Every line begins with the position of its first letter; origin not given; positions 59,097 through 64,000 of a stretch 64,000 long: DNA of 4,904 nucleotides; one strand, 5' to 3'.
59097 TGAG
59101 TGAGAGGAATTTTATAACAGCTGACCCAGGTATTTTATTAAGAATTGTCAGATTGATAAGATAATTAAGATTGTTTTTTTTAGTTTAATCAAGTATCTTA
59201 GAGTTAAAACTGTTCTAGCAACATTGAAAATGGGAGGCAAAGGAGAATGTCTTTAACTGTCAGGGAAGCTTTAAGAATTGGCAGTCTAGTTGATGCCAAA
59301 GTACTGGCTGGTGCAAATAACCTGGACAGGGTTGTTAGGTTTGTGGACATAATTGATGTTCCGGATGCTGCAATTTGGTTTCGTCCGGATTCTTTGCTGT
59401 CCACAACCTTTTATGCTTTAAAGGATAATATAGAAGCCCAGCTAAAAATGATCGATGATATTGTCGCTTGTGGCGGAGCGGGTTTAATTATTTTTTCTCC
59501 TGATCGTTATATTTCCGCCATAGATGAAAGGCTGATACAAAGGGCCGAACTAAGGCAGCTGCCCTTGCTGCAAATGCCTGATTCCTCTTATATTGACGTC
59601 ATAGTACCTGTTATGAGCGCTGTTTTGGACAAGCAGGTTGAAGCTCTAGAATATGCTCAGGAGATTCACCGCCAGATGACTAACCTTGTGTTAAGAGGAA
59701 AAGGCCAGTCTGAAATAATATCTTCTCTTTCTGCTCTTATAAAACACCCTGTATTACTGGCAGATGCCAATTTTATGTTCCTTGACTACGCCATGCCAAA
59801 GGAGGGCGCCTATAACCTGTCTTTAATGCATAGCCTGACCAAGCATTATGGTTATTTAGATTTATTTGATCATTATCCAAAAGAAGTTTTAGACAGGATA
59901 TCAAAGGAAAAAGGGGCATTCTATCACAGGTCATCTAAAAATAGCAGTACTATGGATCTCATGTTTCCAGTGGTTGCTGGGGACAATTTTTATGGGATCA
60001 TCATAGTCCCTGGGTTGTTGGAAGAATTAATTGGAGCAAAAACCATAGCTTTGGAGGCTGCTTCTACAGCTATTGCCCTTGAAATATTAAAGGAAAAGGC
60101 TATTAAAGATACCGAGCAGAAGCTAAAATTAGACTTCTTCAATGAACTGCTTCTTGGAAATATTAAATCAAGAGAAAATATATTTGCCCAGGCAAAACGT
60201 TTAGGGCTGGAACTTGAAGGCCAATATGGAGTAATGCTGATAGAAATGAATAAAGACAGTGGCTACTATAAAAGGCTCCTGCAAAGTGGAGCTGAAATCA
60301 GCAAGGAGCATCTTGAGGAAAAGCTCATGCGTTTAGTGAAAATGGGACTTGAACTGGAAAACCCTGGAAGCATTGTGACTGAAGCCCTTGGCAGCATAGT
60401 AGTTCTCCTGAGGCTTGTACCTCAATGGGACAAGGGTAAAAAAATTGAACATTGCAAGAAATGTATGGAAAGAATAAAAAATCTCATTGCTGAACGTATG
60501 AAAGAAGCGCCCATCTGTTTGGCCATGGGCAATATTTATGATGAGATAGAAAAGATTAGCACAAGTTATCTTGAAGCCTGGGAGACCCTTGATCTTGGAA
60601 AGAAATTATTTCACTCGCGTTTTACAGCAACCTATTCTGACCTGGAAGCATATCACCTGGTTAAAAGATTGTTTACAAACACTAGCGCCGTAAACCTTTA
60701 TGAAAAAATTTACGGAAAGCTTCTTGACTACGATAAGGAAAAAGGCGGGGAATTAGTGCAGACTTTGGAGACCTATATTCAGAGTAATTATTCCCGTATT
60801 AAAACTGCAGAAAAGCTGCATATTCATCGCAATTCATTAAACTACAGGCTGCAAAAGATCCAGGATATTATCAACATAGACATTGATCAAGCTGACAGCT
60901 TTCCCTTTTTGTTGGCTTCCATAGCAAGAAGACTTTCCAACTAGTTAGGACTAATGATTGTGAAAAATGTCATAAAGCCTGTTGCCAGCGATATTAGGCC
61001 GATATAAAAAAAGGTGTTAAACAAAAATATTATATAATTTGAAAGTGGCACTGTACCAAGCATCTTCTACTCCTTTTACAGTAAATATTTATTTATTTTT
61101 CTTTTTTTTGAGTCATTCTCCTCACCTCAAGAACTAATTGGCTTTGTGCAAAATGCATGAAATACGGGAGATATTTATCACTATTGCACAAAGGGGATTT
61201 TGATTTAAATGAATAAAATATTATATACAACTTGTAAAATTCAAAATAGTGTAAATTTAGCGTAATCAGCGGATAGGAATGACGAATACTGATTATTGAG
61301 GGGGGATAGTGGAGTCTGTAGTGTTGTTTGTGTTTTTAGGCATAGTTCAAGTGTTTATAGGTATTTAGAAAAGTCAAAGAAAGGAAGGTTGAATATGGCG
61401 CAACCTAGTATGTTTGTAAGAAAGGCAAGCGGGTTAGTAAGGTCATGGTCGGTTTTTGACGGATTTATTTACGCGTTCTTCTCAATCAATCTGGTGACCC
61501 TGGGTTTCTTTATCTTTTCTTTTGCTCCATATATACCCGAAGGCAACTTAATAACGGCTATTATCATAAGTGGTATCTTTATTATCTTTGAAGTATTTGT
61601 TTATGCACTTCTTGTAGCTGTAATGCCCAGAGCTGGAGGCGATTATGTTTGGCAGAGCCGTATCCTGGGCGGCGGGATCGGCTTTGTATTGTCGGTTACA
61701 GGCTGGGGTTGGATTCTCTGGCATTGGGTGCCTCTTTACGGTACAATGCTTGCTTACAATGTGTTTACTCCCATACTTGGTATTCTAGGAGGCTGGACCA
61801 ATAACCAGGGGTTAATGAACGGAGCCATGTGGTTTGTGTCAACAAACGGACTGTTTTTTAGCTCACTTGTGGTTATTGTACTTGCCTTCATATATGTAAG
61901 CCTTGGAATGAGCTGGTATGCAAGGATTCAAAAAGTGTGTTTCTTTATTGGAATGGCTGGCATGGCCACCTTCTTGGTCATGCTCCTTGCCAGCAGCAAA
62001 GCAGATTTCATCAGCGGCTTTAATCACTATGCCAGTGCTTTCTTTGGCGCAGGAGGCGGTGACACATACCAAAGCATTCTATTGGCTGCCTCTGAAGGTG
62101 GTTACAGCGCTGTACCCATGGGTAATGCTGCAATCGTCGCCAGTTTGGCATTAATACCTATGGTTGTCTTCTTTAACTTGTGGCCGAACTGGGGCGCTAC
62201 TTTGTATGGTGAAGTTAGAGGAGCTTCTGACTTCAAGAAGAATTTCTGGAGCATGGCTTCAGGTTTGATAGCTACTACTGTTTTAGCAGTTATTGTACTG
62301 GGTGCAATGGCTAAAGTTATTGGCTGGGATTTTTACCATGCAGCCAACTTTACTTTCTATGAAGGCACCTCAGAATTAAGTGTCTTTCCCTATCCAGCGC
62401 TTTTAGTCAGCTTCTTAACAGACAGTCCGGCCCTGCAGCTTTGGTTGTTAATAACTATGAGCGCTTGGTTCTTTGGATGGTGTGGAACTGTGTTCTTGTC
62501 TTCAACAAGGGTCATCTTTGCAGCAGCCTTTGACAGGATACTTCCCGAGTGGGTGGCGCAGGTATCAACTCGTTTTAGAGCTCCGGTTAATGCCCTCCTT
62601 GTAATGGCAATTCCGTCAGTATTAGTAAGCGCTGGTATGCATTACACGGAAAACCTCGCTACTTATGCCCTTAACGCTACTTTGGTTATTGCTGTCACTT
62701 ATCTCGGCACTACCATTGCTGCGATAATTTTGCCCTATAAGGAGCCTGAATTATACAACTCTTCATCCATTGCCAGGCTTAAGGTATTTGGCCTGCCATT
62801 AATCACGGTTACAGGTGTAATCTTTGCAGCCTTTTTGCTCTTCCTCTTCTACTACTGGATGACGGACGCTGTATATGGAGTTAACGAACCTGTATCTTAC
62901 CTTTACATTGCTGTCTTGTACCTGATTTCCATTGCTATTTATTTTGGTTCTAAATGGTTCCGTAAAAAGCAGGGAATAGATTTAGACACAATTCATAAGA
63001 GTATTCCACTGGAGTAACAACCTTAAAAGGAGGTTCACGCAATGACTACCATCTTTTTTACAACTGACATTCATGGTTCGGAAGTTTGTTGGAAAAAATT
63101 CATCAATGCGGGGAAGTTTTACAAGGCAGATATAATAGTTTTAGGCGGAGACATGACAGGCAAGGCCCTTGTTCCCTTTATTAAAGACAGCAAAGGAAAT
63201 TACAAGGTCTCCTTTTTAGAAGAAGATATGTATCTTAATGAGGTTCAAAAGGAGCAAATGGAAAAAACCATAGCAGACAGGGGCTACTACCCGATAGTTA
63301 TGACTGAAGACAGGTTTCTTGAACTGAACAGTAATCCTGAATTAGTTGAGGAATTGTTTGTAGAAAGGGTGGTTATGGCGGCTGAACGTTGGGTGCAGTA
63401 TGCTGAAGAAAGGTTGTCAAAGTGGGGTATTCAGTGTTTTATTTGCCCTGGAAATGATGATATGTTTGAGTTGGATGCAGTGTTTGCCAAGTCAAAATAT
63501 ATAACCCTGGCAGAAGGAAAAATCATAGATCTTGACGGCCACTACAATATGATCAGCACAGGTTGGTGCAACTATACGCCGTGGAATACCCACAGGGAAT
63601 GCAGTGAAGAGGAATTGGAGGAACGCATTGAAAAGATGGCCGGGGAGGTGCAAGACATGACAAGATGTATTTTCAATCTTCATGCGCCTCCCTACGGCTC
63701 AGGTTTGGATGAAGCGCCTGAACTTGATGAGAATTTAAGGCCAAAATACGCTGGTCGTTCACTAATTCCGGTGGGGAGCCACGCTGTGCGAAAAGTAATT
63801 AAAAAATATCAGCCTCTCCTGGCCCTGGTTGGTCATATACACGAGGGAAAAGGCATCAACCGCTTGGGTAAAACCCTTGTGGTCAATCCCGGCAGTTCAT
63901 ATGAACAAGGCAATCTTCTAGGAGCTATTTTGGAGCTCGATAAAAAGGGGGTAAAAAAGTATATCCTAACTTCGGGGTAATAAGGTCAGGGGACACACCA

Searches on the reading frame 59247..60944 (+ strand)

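Call 84: search_protein_families(library=pfam, proteins=[window:59247-60944:+], max_evalue=0.00001)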
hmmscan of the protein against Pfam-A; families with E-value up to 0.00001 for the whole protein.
window:59247-60944:+ (565 aa): 3 families
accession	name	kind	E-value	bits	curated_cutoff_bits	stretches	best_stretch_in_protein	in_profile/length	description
PF07905.16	PucR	-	2.6e-22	79.8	33.5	1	9-126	3-118/118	Purine catabolism regulatory protein-like family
PF13556.12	HTH_30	-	4.7e-16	58.8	27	1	503-551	1-49/59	PucR C-terminal helix-turn-helix domain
PF17853.6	GGDEF_2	-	8.7e-14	52.2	24.5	1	308-450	4-116/116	GGDEF-like domain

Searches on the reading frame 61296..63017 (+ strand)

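Call 84: search_protein_families(library=pfam, proteins=[window:61296-63017:+], max_evalue=0.00001)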
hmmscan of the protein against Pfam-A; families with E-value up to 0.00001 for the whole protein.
window:61296-63017:+ (573 aa): 1 family
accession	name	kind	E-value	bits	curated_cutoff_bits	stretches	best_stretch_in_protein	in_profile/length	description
PF13520.12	AA_permease_2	-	3.3e-15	56.4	27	1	59-539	6-423/427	Amino acid permease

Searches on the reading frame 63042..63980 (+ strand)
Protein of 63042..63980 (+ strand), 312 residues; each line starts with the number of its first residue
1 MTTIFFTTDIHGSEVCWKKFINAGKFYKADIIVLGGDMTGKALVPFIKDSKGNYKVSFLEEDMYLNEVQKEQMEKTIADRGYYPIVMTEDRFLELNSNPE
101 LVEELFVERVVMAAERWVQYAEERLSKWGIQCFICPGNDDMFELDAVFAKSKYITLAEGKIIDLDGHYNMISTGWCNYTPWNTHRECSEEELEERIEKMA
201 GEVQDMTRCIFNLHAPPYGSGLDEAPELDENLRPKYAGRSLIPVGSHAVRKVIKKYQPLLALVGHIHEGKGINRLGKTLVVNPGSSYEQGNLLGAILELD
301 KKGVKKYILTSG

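Call 84: search_protein_families(library=pfam, proteins=[window:63042-63980:+], max_evalue=0.00001)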
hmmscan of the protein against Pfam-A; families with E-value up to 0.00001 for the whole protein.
window:63042-63980:+ (312 aa): 2 families
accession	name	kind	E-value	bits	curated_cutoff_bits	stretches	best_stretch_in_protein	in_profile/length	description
PF14582.11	Metallophos_3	-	9.8e-09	35.4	28.2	1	243-304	196-254/259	Metallophosphoesterase, calcineurin superfamily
PF00149.33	Metallophos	-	6.4e-06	27.2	21.5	0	3-268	2-190/191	Calcineurin-like phosphoesterase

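Call 98: search_protein_families(library=ncbifam, proteins=[window:63042-63980:+], max_evalue=0.00001)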
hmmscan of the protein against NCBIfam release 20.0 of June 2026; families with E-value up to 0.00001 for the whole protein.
window:63042-63980:+ (312 aa): 1 family
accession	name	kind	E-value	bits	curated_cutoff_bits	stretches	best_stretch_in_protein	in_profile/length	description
TIGR00040.1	yfcE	subfamily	9.9e-06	25.7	56.25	0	249-286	98-134/158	YfcE family phosphodiesterase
